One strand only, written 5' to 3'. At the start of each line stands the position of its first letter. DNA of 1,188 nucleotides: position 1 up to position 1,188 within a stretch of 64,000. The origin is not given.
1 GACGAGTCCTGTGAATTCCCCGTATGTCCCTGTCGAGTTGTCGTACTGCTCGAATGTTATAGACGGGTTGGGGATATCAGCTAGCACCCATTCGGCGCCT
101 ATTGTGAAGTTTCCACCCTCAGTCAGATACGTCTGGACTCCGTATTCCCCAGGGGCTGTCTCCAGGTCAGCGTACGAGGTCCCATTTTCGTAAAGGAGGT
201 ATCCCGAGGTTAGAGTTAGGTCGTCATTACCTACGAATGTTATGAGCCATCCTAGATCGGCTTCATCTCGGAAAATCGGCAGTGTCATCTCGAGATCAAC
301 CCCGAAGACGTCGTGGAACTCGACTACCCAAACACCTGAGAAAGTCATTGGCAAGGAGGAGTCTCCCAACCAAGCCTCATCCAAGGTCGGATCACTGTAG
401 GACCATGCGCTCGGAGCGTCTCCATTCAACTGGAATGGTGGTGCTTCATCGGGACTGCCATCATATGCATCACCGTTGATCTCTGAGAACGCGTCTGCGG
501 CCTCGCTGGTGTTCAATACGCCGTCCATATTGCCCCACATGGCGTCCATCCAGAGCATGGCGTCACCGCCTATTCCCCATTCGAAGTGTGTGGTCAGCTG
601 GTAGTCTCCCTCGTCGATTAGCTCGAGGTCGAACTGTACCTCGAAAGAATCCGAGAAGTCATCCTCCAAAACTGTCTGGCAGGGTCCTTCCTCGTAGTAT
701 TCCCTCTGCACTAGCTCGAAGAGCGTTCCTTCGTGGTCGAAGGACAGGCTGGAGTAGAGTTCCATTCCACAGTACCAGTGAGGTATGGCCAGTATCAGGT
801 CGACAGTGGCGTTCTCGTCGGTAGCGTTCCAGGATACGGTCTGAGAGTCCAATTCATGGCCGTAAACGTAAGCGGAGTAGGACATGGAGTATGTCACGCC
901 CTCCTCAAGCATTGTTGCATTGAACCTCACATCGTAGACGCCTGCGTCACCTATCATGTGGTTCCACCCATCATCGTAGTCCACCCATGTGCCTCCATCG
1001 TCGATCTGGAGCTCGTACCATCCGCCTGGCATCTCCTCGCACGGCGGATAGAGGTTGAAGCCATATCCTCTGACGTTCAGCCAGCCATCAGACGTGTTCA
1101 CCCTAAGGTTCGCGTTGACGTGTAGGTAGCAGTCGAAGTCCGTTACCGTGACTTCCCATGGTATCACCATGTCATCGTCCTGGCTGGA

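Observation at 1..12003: The largest gene in the window is missing from the ORF track: a surface protein of at least 4001 codons running off the left edge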

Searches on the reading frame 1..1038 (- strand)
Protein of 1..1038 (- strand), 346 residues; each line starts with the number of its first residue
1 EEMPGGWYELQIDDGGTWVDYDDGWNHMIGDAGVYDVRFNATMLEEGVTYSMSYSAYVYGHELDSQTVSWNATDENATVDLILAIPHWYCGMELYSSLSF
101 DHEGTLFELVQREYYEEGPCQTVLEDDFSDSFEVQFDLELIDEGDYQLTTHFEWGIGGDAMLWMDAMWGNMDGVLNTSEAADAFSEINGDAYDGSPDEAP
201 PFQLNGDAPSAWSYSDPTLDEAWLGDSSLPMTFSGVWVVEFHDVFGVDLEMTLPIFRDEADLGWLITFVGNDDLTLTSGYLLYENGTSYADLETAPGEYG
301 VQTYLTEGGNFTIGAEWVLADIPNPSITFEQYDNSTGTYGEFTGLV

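Call 26: find_related_loci(query=window:1-1038:-, collection=genome_contigs, flank=10000)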
Query window:1-1038:- (346 aa) in genome_contigs; peptide patterns used: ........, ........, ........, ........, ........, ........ (x = any residue, [..] = any of these).
19 stretches matched a pattern; 5 encode a relative of the query (tblastn E <= 1e-3); 5 distinct loci.
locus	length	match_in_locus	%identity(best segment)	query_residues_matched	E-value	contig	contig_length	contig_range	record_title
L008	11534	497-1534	96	1-346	0e+0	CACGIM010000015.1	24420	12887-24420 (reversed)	uncultured Candidatus Poseidoniales archaeon isolate AG-422-I22 genome assembly, contig: AG-422-I22_NODE_15, whole genom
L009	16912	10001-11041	60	1-346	5e-139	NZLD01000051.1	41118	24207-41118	MAG: Micrococcales bacterium isolate IN43 32795, whole genome shotgun sequence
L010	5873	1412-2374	48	1-329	3e-92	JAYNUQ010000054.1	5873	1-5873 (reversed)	MAG: Candidatus Poseidoniales archaeon isolate 139536_S27_maxbin_bins.tsv.039 NODE_10477_length_5873_cov_12.552939, whol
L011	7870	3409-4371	48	1-329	3e-92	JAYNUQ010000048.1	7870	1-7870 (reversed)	MAG: Candidatus Poseidoniales archaeon isolate 139536_S27_maxbin_bins.tsv.039 NODE_7312_length_7870_cov_14.213692, whole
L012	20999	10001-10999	38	1-346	7e-72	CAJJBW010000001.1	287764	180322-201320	uncultured Candidatus Poseidoniales archaeon isolate FRAM18_bin107 genome assembly, contig: FRAM17_bin107-1, whole genom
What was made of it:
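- The closest genome record is a Poseidoniales single-cell genome at 96% identity (call 26).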

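Call 33: search_protein_families(library=pfam, proteins=[L008:1535-3646:+, L012:2291-12439:+], max_evalue=0.01)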
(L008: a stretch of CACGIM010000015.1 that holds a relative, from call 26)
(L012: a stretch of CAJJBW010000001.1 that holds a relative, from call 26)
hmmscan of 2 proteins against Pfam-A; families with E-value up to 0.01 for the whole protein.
L008:1535-3646:+ (704 aa): 1 family
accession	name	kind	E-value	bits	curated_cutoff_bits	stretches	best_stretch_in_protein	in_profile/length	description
PF02412.23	TSP_3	-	4.2e-05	23.6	25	1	462-494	2-34/36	Thrombospondin type 3 repeat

L012:2291-12439:+ (3383 aa): 2 families
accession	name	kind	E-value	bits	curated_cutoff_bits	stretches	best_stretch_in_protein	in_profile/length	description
PF00932.25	LTD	-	1.1e-08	35.9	34.3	1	60-166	7-74/109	Lamin Tail Domain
PF02412.23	TSP_3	-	0.0032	17.6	25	1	3111-3143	2-34/36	Thrombospondin type 3 repeat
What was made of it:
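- On Lamin Tail Domain proteins (Pfam PF00932): Also 35.9 bits in orthologue L012 (call 33).
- On Thrombospondin type 3 repeat (Pfam PF02412): L008 tail: 23.6 bits against 25 (call 33).
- On LDL receptor class A (Pfam PF00057): Not reported for the L008 tail at E<=0.01 (call 33).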

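Call 34: search_protein_families(library=ncbifam, proteins=[L008:1535-3646:+], max_evalue=0.01)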
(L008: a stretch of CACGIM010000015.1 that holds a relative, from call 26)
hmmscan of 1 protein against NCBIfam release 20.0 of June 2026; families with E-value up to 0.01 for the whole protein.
L008:1535-3646:+ (704 aa): 1 family
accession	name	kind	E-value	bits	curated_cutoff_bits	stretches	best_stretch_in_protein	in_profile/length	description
NF047638.1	throspo3_MtsC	equivalog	4.5e-19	68.6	350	3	417-493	65-143/428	cell-cell cohesion MYXO-CTERM protein MtsC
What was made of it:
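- On MtsC (NCBIfam NF047638): 68.6 bits, over the thrombospondin repeats only (call 34).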

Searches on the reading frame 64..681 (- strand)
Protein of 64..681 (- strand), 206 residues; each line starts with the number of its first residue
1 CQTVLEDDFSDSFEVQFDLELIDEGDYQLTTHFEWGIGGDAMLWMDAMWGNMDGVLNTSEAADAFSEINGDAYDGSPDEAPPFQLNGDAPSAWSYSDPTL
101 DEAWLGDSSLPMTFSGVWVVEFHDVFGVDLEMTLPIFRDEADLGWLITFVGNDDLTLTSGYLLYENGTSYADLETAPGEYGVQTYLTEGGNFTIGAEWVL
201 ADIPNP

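Call 59: find_homologous_proteins(query=window:64-681:-, max_evalue=0.001)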
Query window:64-681:- (206 aa): 3 proteins with E <= 0.001 among 98 candidates.
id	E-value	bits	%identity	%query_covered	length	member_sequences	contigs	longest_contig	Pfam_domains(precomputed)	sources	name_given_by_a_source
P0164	4.2e-107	375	95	86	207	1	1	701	-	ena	-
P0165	3.5e-72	261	98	58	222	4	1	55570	-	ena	-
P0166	2.4e-47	180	93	42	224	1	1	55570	-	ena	-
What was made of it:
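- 64..678 (-): Cys-free domain (aa 3776-3980) of unassigned fold. It is shared with paralogues as the first part of a common C-terminal cassette. Only near-identical hits came back in call 59.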

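Call 67: find_encoding_contigs(protein=P0165, flank=10000, max_places=3)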
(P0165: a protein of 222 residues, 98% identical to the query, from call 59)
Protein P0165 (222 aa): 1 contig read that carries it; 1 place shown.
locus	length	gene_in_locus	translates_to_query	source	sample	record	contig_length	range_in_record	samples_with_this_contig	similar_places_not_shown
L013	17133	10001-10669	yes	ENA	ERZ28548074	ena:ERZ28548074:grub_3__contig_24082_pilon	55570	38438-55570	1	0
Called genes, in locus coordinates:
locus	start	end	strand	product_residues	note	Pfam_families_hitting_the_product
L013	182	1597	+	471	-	-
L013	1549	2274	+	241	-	-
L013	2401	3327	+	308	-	-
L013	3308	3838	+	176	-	-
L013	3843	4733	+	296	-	-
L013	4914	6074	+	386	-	-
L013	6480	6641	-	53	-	-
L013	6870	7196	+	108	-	-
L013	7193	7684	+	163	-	-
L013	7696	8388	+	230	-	-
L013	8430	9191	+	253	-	-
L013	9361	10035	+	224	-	-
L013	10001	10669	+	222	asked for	-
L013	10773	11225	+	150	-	PF00057:Ldl_recept_a (faint)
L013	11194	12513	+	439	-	-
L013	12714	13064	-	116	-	-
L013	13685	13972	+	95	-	-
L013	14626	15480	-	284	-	PF02005:TRM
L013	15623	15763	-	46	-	-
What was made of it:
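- Gene calls on the long-read contig are fragmented (call 67).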
